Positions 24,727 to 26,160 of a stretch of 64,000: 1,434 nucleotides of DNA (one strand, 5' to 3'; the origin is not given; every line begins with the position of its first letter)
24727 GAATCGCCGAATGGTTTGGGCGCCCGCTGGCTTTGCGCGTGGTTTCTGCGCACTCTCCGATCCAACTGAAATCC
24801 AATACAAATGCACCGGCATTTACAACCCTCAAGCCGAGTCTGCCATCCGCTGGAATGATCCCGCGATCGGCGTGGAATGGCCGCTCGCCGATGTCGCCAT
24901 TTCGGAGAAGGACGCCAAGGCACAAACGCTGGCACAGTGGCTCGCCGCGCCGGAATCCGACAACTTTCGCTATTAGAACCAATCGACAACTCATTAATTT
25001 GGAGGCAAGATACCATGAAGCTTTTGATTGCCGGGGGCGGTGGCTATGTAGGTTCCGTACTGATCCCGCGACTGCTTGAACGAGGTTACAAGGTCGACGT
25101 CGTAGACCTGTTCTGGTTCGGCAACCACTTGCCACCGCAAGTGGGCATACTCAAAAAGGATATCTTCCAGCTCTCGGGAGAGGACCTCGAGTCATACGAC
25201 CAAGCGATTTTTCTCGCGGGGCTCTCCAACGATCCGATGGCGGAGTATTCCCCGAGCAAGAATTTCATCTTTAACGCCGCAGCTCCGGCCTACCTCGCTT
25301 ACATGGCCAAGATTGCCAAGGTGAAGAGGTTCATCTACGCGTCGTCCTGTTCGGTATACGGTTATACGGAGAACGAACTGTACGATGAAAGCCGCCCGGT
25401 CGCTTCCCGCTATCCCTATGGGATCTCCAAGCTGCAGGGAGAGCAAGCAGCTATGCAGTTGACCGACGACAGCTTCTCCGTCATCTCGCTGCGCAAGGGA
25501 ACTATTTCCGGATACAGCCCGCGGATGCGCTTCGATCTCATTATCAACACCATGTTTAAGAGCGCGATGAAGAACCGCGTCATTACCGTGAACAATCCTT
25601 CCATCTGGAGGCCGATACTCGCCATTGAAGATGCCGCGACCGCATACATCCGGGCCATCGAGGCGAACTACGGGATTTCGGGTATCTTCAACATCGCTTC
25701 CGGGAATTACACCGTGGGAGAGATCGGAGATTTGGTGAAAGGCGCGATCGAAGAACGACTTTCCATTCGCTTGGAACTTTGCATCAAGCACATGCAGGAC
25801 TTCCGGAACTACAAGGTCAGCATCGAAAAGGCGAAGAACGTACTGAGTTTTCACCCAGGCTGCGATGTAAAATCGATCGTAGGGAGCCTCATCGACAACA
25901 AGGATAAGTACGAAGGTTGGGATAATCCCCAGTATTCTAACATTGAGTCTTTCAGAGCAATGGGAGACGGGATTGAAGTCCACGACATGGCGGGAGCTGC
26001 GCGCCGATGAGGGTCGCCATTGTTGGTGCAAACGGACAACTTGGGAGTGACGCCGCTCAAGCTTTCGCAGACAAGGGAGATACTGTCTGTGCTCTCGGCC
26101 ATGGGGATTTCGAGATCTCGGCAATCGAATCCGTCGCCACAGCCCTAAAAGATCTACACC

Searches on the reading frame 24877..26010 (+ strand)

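Call 13: search_protein_families(library=pfam, proteins=[window:24877-26010:+], max_evalue=0.01)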
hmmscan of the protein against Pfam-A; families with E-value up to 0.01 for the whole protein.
window:24877-26010:+ (377 aa): 6 families
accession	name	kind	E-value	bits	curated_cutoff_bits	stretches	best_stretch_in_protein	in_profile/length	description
PF01370.27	Epimerase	-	9.7e-27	94.3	20.9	1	50-274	2-240/240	NAD dependent epimerase/dehydratase family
PF16363.11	GDP_Man_Dehyd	-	1.6e-15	57.9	27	1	125-308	94-285/332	GDP-mannose 4,6 dehydratase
PF04321.23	RmlD_sub_bind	-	3e-09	36.8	27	1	47-264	1-200/287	RmlD substrate binding domain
PF01073.25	3Beta_HSD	-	8.4e-05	22.2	22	1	50-222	1-193/280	3-beta hydroxysteroid dehydrogenase/isomerase family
PF02719.21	Polysacc_synt_2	-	0.0033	17.1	20.2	0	113-265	84-221/293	Polysaccharide biosynthesis protein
PF07993.18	NAD_binding_4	-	0.0089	15.6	20.1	0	133-225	112-225/258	Male sterility protein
